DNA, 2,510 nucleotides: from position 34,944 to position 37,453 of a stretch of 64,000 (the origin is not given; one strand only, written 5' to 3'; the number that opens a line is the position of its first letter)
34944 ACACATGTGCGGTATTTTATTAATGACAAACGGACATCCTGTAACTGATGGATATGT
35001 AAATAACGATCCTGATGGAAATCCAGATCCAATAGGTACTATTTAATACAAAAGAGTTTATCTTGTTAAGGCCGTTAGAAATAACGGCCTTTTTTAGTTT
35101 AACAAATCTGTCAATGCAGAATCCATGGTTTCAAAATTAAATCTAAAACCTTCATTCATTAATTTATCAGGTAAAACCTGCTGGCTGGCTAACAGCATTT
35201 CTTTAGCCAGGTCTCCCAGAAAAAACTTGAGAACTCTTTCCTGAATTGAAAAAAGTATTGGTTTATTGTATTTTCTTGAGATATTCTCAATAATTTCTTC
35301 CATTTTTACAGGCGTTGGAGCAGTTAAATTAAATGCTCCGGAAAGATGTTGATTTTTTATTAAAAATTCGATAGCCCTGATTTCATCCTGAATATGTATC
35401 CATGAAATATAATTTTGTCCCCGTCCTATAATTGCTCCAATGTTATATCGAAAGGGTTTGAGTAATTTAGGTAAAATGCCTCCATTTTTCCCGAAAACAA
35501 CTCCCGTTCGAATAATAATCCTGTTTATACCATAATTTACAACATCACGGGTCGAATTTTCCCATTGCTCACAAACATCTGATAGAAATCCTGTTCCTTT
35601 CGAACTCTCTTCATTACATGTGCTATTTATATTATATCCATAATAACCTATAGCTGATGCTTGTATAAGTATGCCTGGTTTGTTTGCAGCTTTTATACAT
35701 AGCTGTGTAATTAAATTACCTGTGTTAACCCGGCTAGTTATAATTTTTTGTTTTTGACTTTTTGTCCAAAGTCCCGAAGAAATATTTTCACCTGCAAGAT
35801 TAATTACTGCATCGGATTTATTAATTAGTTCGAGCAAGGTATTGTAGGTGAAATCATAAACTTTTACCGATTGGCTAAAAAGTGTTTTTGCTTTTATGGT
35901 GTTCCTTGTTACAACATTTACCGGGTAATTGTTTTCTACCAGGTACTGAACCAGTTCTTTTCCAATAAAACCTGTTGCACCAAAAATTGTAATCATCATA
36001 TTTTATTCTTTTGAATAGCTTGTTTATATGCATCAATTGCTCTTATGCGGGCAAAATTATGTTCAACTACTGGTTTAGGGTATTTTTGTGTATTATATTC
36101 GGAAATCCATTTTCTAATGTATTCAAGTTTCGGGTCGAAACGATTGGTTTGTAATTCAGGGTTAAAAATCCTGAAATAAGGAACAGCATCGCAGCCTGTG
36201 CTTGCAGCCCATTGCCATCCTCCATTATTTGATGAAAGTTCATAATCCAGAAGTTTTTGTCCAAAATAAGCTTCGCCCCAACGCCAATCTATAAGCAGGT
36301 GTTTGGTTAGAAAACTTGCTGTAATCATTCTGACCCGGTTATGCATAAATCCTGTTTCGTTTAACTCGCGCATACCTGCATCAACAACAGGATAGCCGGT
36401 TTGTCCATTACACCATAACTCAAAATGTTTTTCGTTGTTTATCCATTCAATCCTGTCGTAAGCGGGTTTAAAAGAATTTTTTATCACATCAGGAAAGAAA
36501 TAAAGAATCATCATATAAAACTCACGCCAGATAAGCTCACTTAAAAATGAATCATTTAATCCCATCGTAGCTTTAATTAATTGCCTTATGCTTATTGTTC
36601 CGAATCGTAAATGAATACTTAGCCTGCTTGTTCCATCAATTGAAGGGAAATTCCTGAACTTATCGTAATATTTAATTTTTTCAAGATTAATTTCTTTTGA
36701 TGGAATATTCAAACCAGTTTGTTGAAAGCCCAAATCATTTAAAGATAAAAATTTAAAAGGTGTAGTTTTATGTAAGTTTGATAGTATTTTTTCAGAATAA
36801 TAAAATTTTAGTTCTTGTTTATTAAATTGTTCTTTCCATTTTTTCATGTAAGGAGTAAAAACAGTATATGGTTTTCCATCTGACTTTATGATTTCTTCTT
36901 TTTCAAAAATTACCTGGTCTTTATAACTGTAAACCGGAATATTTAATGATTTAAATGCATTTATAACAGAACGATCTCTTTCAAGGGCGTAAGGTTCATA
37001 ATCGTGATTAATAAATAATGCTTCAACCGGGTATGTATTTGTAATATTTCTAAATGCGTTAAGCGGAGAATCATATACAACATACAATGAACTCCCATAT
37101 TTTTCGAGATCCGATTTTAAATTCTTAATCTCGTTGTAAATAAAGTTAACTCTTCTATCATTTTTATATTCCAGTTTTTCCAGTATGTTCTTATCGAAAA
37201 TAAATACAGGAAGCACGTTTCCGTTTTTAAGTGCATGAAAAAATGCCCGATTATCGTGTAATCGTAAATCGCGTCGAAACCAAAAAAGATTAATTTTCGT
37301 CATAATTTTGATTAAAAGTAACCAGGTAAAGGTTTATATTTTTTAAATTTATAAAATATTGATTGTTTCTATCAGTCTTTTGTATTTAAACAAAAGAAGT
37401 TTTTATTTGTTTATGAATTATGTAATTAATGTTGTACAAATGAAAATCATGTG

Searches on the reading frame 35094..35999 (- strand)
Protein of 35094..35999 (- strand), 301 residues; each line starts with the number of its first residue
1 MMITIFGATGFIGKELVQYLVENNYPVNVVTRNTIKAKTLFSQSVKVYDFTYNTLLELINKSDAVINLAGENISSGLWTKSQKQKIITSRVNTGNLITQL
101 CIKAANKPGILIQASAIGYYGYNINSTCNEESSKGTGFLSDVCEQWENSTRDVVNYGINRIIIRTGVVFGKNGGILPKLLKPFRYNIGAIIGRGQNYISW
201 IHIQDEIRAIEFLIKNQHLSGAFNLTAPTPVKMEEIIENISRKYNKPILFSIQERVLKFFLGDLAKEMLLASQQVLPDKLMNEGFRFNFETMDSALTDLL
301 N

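Call 97: search_protein_families(library=pfam, proteins=[window:35094-35999:-], max_evalue=0.0001)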
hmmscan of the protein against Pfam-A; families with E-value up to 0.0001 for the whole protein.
window:35094-35999:- (301 aa): 5 families
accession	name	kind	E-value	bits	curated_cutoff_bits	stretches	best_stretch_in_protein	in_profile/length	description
PF01370.27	Epimerase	-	3.5e-15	56.5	20.9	1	3-217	1-231/240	NAD dependent epimerase/dehydratase family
PF08338.16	DUF1731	-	3e-13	49.7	27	1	256-299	5-47/47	Domain of unknown function (DUF1731)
PF13460.12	NAD_binding_10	-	2.1e-08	34.7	27.2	1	7-121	1-103/184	NAD(P)H-binding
PF05368.20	NmrA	-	2.4e-08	34.4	27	1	2-70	4-78/298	NmrA-like family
PF16363.11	GDP_Man_Dehyd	-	7e-07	29.4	27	0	5-131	2-144/332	GDP-mannose 4,6 dehydratase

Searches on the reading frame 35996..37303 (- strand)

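Call 97: search_protein_families(library=pfam, proteins=[window:35996-37303:-], max_evalue=0.0001)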
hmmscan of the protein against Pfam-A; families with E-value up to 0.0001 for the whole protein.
window:35996-37303:- (435 aa): 2 families
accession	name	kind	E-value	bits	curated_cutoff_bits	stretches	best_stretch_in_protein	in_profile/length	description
PF03441.19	FAD_binding_7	-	3.3e-72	242.6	27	1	253-404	1-154/203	FAD binding domain of DNA photolyase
PF00875.24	DNA_photolyase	-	2.6e-40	138.5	26.6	1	6-163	2-158/164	DNA photolyase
